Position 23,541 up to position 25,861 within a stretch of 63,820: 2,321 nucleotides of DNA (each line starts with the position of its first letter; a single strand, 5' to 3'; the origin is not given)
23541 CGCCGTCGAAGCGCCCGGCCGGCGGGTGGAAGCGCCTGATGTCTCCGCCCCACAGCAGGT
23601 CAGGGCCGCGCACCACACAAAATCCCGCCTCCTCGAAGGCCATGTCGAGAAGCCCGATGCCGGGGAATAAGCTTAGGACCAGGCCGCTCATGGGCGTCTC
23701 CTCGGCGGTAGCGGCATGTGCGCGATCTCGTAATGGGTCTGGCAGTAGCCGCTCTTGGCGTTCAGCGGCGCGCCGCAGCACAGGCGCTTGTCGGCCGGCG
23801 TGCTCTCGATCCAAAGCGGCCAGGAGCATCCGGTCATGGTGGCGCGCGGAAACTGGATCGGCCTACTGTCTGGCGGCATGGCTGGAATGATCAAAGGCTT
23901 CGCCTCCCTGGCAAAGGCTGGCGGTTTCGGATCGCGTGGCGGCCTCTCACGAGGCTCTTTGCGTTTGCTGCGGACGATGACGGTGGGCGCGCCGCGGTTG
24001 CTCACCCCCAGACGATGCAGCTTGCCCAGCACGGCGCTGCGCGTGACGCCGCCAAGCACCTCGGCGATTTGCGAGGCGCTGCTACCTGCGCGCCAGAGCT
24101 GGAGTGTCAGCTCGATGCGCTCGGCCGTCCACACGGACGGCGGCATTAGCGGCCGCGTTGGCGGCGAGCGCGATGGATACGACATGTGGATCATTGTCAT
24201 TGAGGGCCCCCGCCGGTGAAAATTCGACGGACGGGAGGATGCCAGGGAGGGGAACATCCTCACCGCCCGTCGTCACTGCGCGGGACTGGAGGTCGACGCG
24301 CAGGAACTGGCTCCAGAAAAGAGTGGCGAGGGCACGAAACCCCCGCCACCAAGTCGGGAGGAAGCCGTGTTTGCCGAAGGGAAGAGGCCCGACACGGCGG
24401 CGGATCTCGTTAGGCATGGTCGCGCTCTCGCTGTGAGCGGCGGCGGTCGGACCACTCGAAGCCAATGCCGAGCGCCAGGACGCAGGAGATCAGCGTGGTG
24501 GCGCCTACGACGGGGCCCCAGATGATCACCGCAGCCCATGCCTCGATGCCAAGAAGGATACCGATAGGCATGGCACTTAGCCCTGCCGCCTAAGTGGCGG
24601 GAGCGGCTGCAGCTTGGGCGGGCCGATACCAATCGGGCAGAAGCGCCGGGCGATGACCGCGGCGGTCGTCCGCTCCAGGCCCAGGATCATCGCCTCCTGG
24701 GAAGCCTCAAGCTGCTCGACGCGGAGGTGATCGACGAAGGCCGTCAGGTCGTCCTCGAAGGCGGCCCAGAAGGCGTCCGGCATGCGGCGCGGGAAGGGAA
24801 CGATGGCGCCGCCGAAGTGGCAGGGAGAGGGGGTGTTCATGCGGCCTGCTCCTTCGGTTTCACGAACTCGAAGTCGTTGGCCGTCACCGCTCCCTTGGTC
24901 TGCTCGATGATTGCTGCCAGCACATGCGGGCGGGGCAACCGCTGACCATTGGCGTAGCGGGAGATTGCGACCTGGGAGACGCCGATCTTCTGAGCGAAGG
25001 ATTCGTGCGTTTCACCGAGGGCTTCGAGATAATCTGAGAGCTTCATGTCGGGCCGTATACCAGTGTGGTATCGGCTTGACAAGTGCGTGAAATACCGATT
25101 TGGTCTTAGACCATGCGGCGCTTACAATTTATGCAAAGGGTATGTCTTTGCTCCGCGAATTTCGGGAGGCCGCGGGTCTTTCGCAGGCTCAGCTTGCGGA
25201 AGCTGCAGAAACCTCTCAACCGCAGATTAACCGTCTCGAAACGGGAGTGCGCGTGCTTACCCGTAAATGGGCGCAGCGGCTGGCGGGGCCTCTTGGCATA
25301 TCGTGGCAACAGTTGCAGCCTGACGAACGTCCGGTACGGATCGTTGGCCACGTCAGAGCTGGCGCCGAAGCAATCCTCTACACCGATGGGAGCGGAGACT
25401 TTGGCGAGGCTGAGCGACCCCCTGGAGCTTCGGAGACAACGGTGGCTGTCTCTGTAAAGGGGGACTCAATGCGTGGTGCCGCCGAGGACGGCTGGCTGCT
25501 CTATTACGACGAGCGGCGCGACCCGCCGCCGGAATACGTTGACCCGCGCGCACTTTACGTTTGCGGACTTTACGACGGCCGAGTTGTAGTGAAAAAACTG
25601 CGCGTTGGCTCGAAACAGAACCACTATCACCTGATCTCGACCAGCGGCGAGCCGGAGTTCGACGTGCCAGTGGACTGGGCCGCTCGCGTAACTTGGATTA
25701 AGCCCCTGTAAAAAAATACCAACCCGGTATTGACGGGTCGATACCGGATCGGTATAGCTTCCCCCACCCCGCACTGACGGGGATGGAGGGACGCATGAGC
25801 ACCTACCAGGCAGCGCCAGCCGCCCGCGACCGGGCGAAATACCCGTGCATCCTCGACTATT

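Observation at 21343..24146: Leftward early operon assembled from host cell-cycle and nucleoid regulator homologues (GcrA, GapR, C5 methyltransferase, wHTH, RHH, DUF1376, Myb-like)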

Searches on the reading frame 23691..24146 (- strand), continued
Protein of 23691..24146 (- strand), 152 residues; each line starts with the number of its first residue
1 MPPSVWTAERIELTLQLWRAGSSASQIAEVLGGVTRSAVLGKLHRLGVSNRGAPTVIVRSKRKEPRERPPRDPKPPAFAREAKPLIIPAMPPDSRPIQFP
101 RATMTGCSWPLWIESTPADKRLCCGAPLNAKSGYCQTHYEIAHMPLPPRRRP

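Call 102: fold_search(model_id=the predicted structure, library=pdb)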
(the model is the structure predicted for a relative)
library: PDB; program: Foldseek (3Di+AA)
matches with E <= 10: 116; with E <= 0.001: 2
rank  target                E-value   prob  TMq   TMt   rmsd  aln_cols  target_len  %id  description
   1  7ye1_G                4.2e-04  1.00  0.29  0.42  19.4       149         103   27  The cryo-EM structure of C. crescentus GcrA-TACup (released 2023-01-18)
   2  5yiv_A                6.6e-04  1.00  0.28  0.93   0.5        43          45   63  Caulobacter crescentus GcrA DNA-binding domain(DBD) in complex with methylated dsDNA(crystal form 1) (released 2018-03-21)
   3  5yiu                  1.3e-03  1.00  0.28  0.86   0.4        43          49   63  Caulobacter crescentus GcrA DNA-binding domain (DBD) (released 2018-03-21)
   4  2yus_MODEL_1_A        3.2e-01  0.91  0.26  0.46   4.8        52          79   19  Solution structure of the SANT domain of human SWI/SNF-related matrix-associated actin-dependent regulator of  (released 2008-04-08)
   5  1idy                  5.7e-01  0.94  0.26  0.66   3.2        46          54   26  STRUCTURE OF MYB TRANSFORMING PROTEIN, NMR, MINIMIZED AVERAGE STRUCTURE (released 1996-12-23)
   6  2rn7_MODEL_1_A        5.7e-01  0.16  0.21  0.27  17.0       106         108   17  NMR solution structure of TnpE protein from Shigella flexneri. Northeast Structural Genomics Target SfR125 (released 2008-01-15)
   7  3zqc_J                7.4e-01  0.95  0.25  0.31   1.7        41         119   29  Structure of the Trichomonas vaginalis Myb3 DNA-binding domain bound to a promoter sequence reveals a unique C-termina (released 2012-04-18)
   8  1a5j_MODEL_1_A        8.4e-01  0.91  0.28  0.38   4.0        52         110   21  CHICKEN B-MYB DNA BINDING DOMAIN, REPEAT 2 AND REPEAT3, NMR, 32 STRUCTURES (released 1998-07-01)
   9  1h89_C                1.0e+00  0.89  0.27  0.35   2.3        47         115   26  CRYSTAL STRUCTURE OF TERNARY PROTEIN-DNA COMPLEX2 (released 2002-01-28)
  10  1mbg                  1.1e+00  0.90  0.29  0.76   2.6        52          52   19  MOUSE C-MYB DNA-BINDING DOMAIN REPEAT 2 (released 1995-07-31)
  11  8r7y_A                1.2e+00  0.28  0.21  0.12   3.3        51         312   24  Deoxyribonucleoside regulator DeoR in complex with the DNA operator (released 2024-06-19)
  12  3e7l_C                1.2e+00  0.60  0.22  0.50   2.9        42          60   21  Crystal structure of sigma54 activator NtrC4's DNA binding domain (released 2008-11-25)
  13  1zlj_B                1.2e+00  0.41  0.23  0.45   7.1        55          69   25  Crystal Structure of the Mycobacterium tuberculosis Hypoxic Response Regulator DosR C-terminal Domain (released 2006-01-31)
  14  4a69_D                1.4e+00  0.77  0.26  0.53   2.5        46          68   13  Structure of HDAC3 bound to corepressor and inositol tetraphosphate (released 2012-01-11)
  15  4a69_C                1.5e+00  0.75  0.26  0.53   2.5        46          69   13  Structure of HDAC3 bound to corepressor and inositol tetraphosphate (released 2012-01-11)
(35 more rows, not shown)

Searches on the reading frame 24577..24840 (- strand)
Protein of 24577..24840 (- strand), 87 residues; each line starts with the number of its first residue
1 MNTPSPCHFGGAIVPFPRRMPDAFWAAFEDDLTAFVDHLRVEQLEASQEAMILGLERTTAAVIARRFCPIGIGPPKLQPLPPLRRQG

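Call 3: search_protein_families(library=pfam, max_evalue=0.1, proteins=[window:24577-24840:-])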
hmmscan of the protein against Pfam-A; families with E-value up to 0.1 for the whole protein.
window:24577-24840:- (87 aa): 0 families

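Call 10: search_protein_families(library=phrogs, max_evalue=0.001, proteins=[window:24580-24840:-])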
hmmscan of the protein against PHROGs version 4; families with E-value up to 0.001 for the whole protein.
window:24580-24840:- (87 aa): 0 families

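Call 84: search_protein_families(library=ncbifam, max_evalue=0.01, proteins=[window:24580-24840:-])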
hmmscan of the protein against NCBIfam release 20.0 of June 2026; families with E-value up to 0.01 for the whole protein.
window:24580-24840:- (87 aa): 1 family
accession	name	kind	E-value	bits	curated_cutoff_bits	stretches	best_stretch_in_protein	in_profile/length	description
NF052550.1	BManbPhaseBMBP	equivalog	0.0062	15.9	450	1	9-43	151-184/296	beta-1,2-mannobiose phosphorylase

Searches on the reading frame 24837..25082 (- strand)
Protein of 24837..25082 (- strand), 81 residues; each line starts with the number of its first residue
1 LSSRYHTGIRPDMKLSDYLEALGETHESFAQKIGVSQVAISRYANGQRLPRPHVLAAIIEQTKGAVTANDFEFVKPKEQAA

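Call 3: search_protein_families(library=pfam, max_evalue=0.1, proteins=[window:24837-25082:-])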
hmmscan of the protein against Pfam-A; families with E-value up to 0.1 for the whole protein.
window:24837-25082:- (81 aa): 4 families
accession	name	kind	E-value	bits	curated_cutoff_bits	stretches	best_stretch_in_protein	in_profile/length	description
PF01381.28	HTH_3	-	2e-08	34.6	23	1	18-60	4-46/55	Helix-turn-helix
PF13560.12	HTH_31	-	9.5e-07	29.5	27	1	20-59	11-51/64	Helix-turn-helix domain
PF22495.2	HTH_92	-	0.00067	19.4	27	1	21-52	6-37/45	RsaL-like HTH domain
PF15943.11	YdaS_toxin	-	0.012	15.9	30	1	28-70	13-55/65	Bacterial toxin YdaS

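Call 10: search_protein_families(library=phrogs, max_evalue=0.001, proteins=[window:24840-25046:-])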
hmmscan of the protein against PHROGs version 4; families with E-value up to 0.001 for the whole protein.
window:24840-25046:- (69 aa): 11 families
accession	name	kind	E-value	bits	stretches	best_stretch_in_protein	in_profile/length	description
phrog_35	-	transcription regulation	1.1e-09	39.6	1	1-58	76-132/181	transcriptional repressor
phrog_3642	-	DNA, RNA and nucleotide metabolism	6.7e-06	26.9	1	10-66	20-76/79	HTH DNA binding protein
phrog_8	-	transcription regulation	4.8e-05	24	1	7-46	85-124/346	transcriptional regulator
phrog_2439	-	transcription regulation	8.1e-05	22.6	1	3-50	12-59/367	transcriptional regulator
phrog_2328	-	transcription regulation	9.9e-05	23.1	1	6-50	23-67/128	transcriptional repressor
phrog_409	-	transcription regulation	0.00013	23.5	1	1-56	15-67/127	transcriptional regulator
phrog_2967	-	transcription regulation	0.00014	22.5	1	3-44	15-56/225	transcriptional regulator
phrog_4779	-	transcription regulation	0.00025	22.5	1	2-37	6-41/98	transcriptional regulator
phrog_1124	-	transcription regulation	0.00031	21.4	1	4-50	14-59/177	transcriptional regulator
phrog_3949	-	transcription regulation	0.00045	21.3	1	7-54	21-69/161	transcriptional repressor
phrog_7241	-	transcription regulation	0.00077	20.5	1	8-48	71-111/122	transcriptional regulator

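Call 84: search_protein_families(library=ncbifam, max_evalue=0.01, proteins=[window:24840-25046:-])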
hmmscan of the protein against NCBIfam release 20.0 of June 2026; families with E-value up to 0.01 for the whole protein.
window:24840-25046:- (69 aa): 3 families
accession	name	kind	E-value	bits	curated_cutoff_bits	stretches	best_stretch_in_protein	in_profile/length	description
TIGR02607.1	antidote_HigA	equivalog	0.0011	18.7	47.7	1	4-36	13-45/81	HigA family addiction module antitoxin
NF041951.1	phage_RstR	subfamily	0.0014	18.9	80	1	8-46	12-50/108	RstR family transcriptional repressor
NF047541.1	telomere_Tpg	equivalog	0.0029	17.6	90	1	9-49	32-72/183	telomere-protecting terminal protein Tpg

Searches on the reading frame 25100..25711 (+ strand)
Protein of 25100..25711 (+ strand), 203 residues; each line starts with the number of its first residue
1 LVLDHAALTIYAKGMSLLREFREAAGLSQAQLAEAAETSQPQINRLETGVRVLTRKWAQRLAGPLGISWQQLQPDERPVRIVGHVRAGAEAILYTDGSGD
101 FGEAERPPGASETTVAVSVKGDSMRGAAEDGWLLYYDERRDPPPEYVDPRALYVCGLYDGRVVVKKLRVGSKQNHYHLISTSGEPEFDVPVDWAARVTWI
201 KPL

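Call 3: search_protein_families(library=pfam, max_evalue=0.1, proteins=[window:25100-25711:+])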
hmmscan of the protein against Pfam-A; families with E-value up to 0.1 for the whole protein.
window:25100-25711:+ (203 aa): 9 families
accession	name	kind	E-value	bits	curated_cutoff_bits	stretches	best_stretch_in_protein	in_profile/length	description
PF13560.12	HTH_31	-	1.3e-11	45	27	1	17-67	5-56/64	Helix-turn-helix domain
PF01381.28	HTH_3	-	1.5e-10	41.4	23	1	18-71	1-54/55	Helix-turn-helix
PF00717.28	Peptidase_S24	-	7.8e-06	26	23.3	1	81-182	2-95/116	Peptidase S24-like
PF12844.13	HTH_19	-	1.6e-05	25.2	30.2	1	17-68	3-54/64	Helix-turn-helix domain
PF13744.12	HTH_37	-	0.00064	19.9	27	1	5-49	10-54/80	Helix-turn-helix domain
PF13413.12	HTH_25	-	0.0052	17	24.6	1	17-49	1-33/62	Helix-turn-helix domain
PF20432.4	Xre-like-HTH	-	0.019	15.7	25.8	1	17-61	14-58/63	Antitoxin Xre-like helix-turn-helix domain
PF13443.12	HTH_26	-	0.03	15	22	1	18-49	2-33/63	Cro/C1-type HTH DNA-binding domain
PF13412.12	HTH_24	-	0.058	13.4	21.9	0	17-45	8-36/48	Winged helix-turn-helix DNA-binding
